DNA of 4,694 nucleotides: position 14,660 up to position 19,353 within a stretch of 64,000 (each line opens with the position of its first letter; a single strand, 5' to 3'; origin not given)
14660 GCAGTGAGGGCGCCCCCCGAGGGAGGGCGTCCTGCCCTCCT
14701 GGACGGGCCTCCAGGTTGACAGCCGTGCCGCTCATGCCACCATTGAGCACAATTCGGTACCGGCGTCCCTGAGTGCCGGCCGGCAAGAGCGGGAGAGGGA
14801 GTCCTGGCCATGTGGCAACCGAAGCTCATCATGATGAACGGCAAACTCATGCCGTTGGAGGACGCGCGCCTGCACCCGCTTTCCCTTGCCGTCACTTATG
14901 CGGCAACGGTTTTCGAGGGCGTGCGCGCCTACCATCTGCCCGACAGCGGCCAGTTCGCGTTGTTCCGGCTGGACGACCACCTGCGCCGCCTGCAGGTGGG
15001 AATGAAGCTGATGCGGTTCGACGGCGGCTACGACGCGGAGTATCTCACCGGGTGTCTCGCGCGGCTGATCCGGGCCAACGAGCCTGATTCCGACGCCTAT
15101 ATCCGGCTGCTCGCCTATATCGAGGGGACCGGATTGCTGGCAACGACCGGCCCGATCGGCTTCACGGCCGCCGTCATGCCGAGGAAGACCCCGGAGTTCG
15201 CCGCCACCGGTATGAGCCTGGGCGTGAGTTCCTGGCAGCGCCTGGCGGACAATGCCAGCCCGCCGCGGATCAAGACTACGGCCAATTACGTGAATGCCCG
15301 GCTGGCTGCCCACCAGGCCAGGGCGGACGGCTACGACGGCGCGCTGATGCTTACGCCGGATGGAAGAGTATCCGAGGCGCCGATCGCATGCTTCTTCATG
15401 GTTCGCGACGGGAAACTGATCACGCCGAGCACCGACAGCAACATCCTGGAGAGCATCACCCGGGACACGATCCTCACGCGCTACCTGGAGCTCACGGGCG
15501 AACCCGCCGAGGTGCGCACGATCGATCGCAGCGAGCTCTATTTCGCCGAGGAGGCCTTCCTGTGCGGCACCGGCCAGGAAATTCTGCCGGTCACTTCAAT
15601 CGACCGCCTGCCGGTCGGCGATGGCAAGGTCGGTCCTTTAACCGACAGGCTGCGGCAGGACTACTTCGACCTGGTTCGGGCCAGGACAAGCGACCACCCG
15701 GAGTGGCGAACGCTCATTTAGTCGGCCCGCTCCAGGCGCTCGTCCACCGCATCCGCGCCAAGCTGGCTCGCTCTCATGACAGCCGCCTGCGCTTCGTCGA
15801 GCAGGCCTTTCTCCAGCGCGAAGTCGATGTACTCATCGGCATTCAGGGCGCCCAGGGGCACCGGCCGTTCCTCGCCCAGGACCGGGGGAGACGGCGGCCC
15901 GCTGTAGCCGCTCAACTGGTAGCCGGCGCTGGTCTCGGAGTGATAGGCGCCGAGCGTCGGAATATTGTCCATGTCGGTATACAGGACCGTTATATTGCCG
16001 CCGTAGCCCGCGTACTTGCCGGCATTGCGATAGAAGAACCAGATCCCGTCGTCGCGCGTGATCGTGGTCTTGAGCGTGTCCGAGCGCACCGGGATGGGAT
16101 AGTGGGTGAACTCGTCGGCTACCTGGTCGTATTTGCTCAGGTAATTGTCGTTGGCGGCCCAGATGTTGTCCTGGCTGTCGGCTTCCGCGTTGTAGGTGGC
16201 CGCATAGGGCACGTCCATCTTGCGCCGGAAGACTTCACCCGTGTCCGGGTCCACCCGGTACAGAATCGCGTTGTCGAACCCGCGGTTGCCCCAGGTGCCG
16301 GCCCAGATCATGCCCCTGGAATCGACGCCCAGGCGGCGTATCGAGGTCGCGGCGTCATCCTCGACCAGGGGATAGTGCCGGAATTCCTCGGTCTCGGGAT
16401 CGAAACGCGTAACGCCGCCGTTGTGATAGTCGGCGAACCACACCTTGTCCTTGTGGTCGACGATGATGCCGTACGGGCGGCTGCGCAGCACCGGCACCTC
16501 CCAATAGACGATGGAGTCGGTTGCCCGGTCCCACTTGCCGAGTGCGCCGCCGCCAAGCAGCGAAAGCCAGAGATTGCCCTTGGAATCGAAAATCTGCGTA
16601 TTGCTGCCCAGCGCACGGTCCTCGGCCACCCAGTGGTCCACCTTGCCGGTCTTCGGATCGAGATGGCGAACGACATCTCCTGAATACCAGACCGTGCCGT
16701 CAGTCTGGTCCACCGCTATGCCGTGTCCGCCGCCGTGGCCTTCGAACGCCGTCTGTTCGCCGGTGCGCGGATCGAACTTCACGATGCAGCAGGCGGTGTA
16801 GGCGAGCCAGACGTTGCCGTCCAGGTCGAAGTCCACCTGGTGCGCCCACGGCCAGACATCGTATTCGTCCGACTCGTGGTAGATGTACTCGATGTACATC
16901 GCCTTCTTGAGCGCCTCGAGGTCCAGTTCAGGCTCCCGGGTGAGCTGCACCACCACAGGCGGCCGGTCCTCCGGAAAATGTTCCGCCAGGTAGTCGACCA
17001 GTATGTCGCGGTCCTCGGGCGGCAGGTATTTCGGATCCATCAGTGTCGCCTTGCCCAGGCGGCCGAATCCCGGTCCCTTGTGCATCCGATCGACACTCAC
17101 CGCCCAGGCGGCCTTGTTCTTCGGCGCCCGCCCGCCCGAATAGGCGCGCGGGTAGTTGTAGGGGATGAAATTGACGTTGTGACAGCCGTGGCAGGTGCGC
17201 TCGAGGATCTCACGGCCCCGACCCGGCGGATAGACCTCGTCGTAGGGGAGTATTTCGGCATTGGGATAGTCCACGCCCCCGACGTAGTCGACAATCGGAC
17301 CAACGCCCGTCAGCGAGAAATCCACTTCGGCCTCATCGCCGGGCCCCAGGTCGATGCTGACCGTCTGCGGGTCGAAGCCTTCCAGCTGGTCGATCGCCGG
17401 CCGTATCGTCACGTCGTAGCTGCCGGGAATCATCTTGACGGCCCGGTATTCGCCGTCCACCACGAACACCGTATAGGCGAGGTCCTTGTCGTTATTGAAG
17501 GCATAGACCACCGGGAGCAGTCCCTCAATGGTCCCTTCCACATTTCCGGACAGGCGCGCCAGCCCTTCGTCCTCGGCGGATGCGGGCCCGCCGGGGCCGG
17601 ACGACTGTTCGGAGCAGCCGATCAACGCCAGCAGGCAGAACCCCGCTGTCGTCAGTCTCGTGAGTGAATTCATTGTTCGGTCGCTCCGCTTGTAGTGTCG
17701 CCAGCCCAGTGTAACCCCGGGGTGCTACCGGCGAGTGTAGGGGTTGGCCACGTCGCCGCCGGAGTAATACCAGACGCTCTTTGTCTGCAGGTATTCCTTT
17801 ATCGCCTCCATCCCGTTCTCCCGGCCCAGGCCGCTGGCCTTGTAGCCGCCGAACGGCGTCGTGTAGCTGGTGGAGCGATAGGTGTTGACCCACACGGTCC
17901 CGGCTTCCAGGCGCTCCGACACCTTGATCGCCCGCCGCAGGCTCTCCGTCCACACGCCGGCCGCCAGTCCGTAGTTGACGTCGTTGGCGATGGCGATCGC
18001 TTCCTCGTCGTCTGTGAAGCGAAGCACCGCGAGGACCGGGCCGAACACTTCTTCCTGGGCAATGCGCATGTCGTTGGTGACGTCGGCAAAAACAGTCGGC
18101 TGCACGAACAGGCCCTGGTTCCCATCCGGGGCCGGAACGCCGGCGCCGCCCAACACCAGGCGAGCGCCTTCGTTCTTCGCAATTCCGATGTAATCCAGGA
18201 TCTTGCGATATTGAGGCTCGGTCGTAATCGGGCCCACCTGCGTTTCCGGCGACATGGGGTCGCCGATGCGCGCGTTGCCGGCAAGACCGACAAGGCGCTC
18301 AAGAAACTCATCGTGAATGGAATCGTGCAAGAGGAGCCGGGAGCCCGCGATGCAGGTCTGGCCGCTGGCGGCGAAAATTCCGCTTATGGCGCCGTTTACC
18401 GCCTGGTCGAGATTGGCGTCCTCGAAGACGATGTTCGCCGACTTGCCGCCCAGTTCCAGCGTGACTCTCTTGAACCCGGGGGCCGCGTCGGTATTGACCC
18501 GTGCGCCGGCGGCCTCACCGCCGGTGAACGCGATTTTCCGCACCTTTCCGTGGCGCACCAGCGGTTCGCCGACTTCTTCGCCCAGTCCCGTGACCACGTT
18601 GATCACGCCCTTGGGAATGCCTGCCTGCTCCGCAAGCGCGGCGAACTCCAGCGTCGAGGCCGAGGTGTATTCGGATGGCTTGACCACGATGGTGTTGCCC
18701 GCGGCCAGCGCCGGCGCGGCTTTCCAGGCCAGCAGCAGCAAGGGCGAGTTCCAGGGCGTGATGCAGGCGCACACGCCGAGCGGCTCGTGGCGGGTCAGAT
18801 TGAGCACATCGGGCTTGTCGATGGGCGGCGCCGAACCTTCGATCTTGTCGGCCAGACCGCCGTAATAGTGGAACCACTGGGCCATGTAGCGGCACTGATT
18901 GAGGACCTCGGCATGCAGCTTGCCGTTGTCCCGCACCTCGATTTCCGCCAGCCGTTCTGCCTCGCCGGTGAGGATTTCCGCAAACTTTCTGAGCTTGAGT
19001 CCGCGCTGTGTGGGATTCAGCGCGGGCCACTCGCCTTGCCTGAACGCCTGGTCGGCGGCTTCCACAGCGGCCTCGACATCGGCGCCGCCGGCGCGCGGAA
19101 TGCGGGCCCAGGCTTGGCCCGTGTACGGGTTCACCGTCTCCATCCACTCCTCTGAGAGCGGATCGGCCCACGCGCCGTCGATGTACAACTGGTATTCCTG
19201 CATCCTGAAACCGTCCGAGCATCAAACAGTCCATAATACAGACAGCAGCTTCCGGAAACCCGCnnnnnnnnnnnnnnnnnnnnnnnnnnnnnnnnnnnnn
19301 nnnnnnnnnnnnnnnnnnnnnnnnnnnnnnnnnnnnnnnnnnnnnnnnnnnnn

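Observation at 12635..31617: Three paralogs of an unusual secreted Ig-like + CXXCH + Vgb-like beta-propeller protein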

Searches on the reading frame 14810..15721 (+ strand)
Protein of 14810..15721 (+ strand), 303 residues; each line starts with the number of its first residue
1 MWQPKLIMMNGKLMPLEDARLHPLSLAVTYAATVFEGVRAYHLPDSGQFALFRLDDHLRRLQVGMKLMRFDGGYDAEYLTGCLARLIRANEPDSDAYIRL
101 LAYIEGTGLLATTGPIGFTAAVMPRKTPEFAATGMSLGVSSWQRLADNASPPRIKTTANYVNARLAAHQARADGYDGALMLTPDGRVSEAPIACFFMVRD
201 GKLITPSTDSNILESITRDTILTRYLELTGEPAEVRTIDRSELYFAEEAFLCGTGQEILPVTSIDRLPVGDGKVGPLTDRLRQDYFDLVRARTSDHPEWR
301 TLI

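Call 11: search_protein_families(library=pfam, proteins=[window:14810-15721:+], max_evalue=0.001)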
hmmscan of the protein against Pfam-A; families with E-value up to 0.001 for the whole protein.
window:14810-15721:+ (303 aa): 1 family
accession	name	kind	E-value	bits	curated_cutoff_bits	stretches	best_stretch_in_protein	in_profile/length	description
PF01063.24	Aminotran_4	-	4.8e-41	141.5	28.5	1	33-264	1-223/223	Amino-transferase class IV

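Call 46: search_protein_families(library=ncbifam, proteins=[window:14810-15721:+], max_evalue=1e-10)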
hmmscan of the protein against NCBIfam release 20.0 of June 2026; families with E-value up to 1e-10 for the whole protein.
window:14810-15721:+ (303 aa): 16 families
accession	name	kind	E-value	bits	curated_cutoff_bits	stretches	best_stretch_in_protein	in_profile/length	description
NF005146.0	PRK06606.1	equivalog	3.5e-78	262.6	279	1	5-302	7-305/307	branched-chain amino acid transaminase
TIGR01122.1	ilvE_I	equivalog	3.6e-70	236.5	245.55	1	9-303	2-298/298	branched-chain-amino-acid transaminase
NF005726.0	PRK07544.1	equivalog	2.3e-44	151.7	396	1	6-293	12-292/295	branched-chain amino acid aminotransferase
NF006185.0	PRK08320.1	subfamily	6.6e-43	146.9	363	1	5-291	3-285/292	branched-chain amino acid aminotransferase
NF009126.0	PRK12479.1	equivalog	7.3e-34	117.3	518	1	5-297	4-292/299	branched-chain-amino-acid transaminase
NF005209.0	PRK06680.1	subfamily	8.3e-30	103.6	320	1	5-291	3-283/286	D-amino-acid transaminase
NF009896.0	PRK13356.1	equivalog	5.7e-26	91.3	262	1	18-291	21-285/287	branched-chain amino acid aminotransferase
NF009897.0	PRK13357.1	equivalog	1.4e-25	89.9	307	1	10-301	46-355/358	branched-chain amino acid aminotransferase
NF005800.0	PRK07650.1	equivalog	1.7e-25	89.9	308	1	6-288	2-275/290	aminodeoxychorismate lyase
TIGR01123.1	ilvE_II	equivalog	2.3e-24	86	250.05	1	10-300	3-310/313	branched-chain-amino-acid transaminase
TIGR01121.1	D_amino_aminoT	equivalog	2.3e-19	69.6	277.45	1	159-285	147-271/276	D-amino-acid transaminase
NF005888.0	PRK07849.1-3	equivalog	4.3e-17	62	273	1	23-269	31-274/298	aminodeoxychorismate lyase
NF009066.0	PRK12400.1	equivalog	7.5e-16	58.4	538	1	30-286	32-279/290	D-amino-acid transaminase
NF006734.0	PRK09266.1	subfamily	9e-15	54.6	202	1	54-272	45-251/270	hypothetical protein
TIGR03461.1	pabC_Proteo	equivalog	2.2e-12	46.7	176.85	1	119-266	103-247/262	aminodeoxychorismate lyase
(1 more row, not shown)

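Call 66: search_solved_structures(query=window:14810-15721:+, max_evalue=1e-30)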
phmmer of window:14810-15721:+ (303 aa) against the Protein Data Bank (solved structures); distinct sequences matched with E-value up to 1e-30: 11.
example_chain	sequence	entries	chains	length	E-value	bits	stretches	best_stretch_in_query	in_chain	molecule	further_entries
6h65_A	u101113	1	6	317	1.6e-67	231.3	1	4-299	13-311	Branched-chain-amino-acid aminotransferase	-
6gkr_A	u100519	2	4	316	1.1e-63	218.8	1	3-301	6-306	Branched-chain-amino-acid aminotransferase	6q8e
7nea_A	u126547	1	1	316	4.8e-61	210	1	3-301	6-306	Branched-chain-amino-acid aminotransferase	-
7neb_A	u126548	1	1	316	8.8e-61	209.2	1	3-301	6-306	Branched-chain-amino-acid aminotransferase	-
4whx_A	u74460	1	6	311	8.9e-53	182.9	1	7-302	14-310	Branched-chain-amino-acid transaminase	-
3u0g_A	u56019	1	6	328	1.1e-52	182.6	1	7-302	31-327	Putative branched-chain amino acid aminotransferase IlvE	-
1i1k_A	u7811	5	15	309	4.7e-47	164.1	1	6-299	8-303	BRANCHED-CHAIN AMINO ACID AMINOTRANSFERASE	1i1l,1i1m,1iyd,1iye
1a3g_A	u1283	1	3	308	4.7e-47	164.1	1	6-299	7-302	BRANCHED-CHAIN AMINO ACID AMINOTRANSFERASE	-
6nst_A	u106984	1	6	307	1.3e-45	159.4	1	6-303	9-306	Branched-chain-amino-acid aminotransferase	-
5ce8_A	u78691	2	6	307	2.4e-45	158.5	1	7-301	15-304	Branched-chain amino acid aminotransferase | Branched-chain-amino-acid aminotransferase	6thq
1wrv_A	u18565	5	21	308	1e-44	156.4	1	5-302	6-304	Branched-Chain Amino Acid Aminotransferase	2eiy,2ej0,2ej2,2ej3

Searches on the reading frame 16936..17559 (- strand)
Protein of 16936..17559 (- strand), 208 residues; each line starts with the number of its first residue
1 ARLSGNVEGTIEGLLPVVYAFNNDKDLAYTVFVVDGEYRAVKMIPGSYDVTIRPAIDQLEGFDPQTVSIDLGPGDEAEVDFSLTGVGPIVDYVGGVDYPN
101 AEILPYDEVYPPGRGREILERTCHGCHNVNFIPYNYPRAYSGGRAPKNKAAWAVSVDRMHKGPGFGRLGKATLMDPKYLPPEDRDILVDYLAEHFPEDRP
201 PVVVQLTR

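Call 78: predict_structure(alignment_id=A3)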
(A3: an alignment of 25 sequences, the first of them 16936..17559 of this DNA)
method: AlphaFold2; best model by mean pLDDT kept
length: 208 residues; sequences in the alignment: 25
mean_pLDDT: 86.6   pTM: 0.69
mean pLDDT of the five models: 86.6, 86.4, 85.9, 80.3, 80.0
residues with pLDDT >= 90: 105; 70-90: 78; 50-70: 25; < 50: 0
segments of 3 or more residues with pLDDT < 50: none
pLDDT, mean of each block of 10 residues (from residue 1): 95 91 95 95 97 88 96 97 90 71 89 93 65 62 78 87 81 84 95 89 82
secondary structure, 60 per line:
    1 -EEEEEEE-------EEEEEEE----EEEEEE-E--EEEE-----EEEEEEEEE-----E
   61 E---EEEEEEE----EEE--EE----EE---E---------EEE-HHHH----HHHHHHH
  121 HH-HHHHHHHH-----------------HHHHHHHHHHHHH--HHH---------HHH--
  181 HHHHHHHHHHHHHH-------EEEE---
elements in order: E2-8 E16-22 E27-32 E37-40 E46-54 E65-71 E76-78 E102-104 H106-109 H114-122 H124-131 H149-161 H181-194 E202-205

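Call 80: fold_search(model_id=the predicted structure, library=pdb)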
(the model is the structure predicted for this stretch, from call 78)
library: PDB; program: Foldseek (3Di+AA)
matches with E <= 10: 1069; with E <= 0.001: 9
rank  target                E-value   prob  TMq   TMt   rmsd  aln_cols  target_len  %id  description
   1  1nkg                  8.3e-05  1.00  0.34  0.15  11.1       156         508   17  Rhamnogalacturonan lyase from Aspergillus aculeatus (released 2004-05-25)
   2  3njx                  8.9e-05  1.00  0.32  0.15  10.8       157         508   15  Rhamnogalacturonan Lyase from Aspergillus aculeatus mutant H210A (released 2010-10-06)
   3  2xhn_A                1.1e-04  1.00  0.34  0.15  11.1       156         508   17  Rhamnogalacturonan lyase from Aspergillus aculeatus K150A active site mutant (released 2010-09-29)
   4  2nsm                  3.4e-04  1.00  0.28  0.16   3.3        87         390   24  Crystal structure of the human carboxypeptidase N (Kininase I) catalytic domain (released 2007-04-24)
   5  5aq0_A                4.0e-04  1.00  0.30  0.69   3.9        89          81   22  The structure of the Transthyretin-like domain of the first catalytic domain of the HUMAN Carboxypeptidase D (released 2016-09-28)
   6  6yoa_A                5.8e-04  1.00  0.28  0.38   5.2       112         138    7  Lig v 1 structure and the inflammatory response to the Ole e 1 protein family (released 2020-05-13)
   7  1qmu_A                6.5e-04  1.00  0.30  0.17   3.3        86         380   24  Duck carboxypeptidase D domain II (released 2000-10-13)
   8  8qox_B                8.9e-04  1.00  0.31  0.15   4.2        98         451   14  Two-component assembly of SlaA and SlaB S-layer proteins of Sulfolobus acidocaldarius (released 2024-02-21)
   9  2ww8                  8.9e-04  1.00  0.27  0.08  17.4       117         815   19  Structure of the pilus adhesin (RrgA) from Streptococcus pneumoniae (released 2010-01-19)
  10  3hn5_A                1.3e-03  1.00  0.27  0.27   5.0        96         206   17  Crystal structure of BF0290 (YP_210027.1) from Bacteroides fragilis NCTC 9343 at 1.70 A resolution (released 2009-06-23)
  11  8bdw_A                2.2e-03  1.00  0.29  0.55   4.5        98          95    9  Crystal structure of CnaB2 domain from Lactobacillus plantarum (released 2023-02-22)
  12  4q1z                  2.3e-03  0.98  0.25  0.15   9.0       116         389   16  Crystal structure of a DUF4876 family protein (BT_1938) from Bacteroides thetaiotaomicron VPI-5482 at 2.50 A resolution (released 2014-04-23)
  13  4fxt_G                3.6e-03  1.00  0.30  0.32  11.3       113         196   20  Crystal structure of a DUF3823 family protein (BACOVA_02663) from Bacteroides ovatus ATCC 8483 at 2.77 A resolution (released 2012-07-25)
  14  4eiu                  3.6e-03  0.99  0.27  0.23  12.0       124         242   17  Crystal structure of a DUF3823 family protein (BACUNI_03093) from Bacteroides uniformis ATCC 8492 at 1.90 A resolution (released 2012-05-30)
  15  4fxt_F                3.8e-03  1.00  0.30  0.31  11.2       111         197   19  Crystal structure of a DUF3823 family protein (BACOVA_02663) from Bacteroides ovatus ATCC 8483 at 2.77 A resolution (released 2012-07-25)
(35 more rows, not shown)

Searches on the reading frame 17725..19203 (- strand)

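Call 11: search_protein_families(library=pfam, proteins=[window:17725-19203:-], max_evalue=0.001)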
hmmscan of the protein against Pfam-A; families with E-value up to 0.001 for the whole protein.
window:17725-19203:- (492 aa): 1 family
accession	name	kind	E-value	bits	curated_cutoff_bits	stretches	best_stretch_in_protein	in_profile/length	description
PF00171.27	Aldedh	-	1.2e-176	588.3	23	1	12-477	1-461/461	Aldehyde dehydrogenase family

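Call 46: search_protein_families(library=ncbifam, proteins=[window:17725-19203:-], max_evalue=1e-10)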
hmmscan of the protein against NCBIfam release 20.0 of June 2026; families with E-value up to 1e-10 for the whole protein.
window:17725-19203:- (492 aa): 40 families (the best 25 are shown)
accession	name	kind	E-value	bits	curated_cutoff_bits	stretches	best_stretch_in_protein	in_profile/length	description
TIGR01804.1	BADH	equivalog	4.7e-160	533.1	668.6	1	7-475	1-467/467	betaine-aldehyde dehydrogenase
NF009725.0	PRK13252.1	equivalog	7.1e-155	516.1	593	1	2-478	5-478/488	betaine-aldehyde dehydrogenase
TIGR02299.1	HpaE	equivalog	5.6e-144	480.3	638.35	1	5-477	2-474/488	5-carboxymethyl-2-hydroxymuconate semialdehyde dehydrogenase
NF045736.1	PaDhStyDRhodo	equivalog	5.3e-136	453.9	800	1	5-475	4-473/479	phenylacetaldehyde dehydrogenase StyD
NF045735.1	PaDhStyDPseudo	equivalog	2.3e-134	448.7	850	1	5-477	4-479/483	phenylacetaldehyde dehydrogenase StyD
NF010000.0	PRK13473.1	subfamily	2.3e-133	445.3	615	1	4-478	3-471/475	aminobutyraldehyde dehydrogenase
NF050026.1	AcaldDHExaC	equivalog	1.4e-126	423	900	1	2-477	14-491/503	acetaldehyde dehydrogenase ExaC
NF007352.0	PRK09847.1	equivalog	2.4e-123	412.3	850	1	3-478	19-490/495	aldehyde dehydrogenase PuuC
NF052305.1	DioxValDhHalo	equivalog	4.3e-121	405.1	750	1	2-478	3-480/483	2,5-dioxovalerate dehydrogenase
TIGR01780.1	SSADH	subfamily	5.1e-120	401.4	646.35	1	24-475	2-448/448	succinate-semialdehyde dehydrogenase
TIGR03216.1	OH_muco_semi_DH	equivalog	5.6e-119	397.9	693.25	1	5-477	2-477/481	2-hydroxymuconic semialdehyde dehydrogenase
NF042993.1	AlphKGSA_gudD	equivalog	8.7e-118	394.1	770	1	2-477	2-478/481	alpha-ketoglutaric semialdehyde dehydrogenase GucD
NF008415.0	PRK11241.1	equivalog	2.9e-109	366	828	1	4-476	11-477/482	NADP-dependent succinate-semialdehyde dehydrogenase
NF007497.0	PRK10090.1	equivalog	1e-108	364.2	500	1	2-478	5-476/480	aldehyde dehydrogenase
NF006916.0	PRK09407.1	equivalog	2.5e-106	356.4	521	1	20-477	35-490/526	succinic semialdehyde dehydrogenase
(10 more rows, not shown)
